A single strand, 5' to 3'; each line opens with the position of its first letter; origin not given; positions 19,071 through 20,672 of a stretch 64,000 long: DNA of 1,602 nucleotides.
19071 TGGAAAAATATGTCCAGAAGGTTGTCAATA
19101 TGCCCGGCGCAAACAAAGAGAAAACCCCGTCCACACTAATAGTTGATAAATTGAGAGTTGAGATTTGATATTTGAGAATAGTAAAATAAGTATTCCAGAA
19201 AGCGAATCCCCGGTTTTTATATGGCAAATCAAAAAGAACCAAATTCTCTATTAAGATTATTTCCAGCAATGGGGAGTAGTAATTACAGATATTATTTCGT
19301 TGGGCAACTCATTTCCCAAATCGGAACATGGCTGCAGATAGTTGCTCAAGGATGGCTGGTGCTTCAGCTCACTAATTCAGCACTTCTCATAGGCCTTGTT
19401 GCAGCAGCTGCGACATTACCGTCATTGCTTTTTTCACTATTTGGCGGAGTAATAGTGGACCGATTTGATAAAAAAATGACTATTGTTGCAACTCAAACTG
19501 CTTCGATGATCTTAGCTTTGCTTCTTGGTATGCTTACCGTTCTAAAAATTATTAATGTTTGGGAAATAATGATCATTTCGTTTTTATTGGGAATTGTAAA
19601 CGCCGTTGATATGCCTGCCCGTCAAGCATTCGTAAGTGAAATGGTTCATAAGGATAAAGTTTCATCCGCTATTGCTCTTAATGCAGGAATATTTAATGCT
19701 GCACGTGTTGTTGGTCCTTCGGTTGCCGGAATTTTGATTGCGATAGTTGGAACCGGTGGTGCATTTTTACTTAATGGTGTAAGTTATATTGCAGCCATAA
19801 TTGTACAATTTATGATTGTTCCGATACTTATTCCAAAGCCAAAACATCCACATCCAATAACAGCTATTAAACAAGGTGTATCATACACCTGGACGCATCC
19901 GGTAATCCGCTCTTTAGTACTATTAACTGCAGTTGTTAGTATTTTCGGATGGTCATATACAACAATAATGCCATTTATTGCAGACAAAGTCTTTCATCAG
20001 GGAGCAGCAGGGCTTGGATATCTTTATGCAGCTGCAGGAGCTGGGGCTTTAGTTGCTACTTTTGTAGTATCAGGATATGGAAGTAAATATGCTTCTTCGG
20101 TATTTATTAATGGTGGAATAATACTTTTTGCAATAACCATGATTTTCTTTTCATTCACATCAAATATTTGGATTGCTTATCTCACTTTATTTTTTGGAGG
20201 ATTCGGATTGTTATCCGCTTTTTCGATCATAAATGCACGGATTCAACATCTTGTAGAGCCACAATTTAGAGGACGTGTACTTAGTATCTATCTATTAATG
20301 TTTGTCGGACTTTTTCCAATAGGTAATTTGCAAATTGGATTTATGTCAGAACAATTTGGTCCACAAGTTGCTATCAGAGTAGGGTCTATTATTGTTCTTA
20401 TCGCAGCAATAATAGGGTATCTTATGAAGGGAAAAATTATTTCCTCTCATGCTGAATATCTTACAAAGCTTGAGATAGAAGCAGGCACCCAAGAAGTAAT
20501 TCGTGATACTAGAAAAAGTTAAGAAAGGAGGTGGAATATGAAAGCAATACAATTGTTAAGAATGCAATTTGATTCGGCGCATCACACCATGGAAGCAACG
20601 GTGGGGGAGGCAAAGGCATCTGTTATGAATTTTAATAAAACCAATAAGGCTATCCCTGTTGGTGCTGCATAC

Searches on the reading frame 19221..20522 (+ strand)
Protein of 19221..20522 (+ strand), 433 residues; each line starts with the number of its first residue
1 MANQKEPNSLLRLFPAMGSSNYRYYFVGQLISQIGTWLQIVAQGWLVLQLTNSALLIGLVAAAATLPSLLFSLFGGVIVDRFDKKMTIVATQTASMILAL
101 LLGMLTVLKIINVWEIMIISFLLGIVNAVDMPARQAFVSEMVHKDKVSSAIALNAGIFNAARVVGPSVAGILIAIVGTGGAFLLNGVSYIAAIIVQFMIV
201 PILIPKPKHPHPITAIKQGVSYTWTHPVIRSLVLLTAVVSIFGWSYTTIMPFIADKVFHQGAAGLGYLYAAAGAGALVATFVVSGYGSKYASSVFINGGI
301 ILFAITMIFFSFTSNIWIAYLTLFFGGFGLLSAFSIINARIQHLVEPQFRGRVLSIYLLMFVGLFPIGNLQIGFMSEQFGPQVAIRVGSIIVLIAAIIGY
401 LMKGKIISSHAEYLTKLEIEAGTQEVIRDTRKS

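Call 9: search_protein_families(library=pfam, proteins=[window:19221-20522:+])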
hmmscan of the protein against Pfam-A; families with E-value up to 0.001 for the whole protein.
window:19221-20522:+ (433 aa): 2 families
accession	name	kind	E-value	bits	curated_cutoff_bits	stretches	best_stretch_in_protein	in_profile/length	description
PF05977.19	MFS_3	-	3.2e-68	230.9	27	1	21-405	11-396/524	Transmembrane secretion effector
PF07690.21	MFS_1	-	6e-46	157.4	33.4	2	26-360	2-338/347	Major Facilitator Superfamily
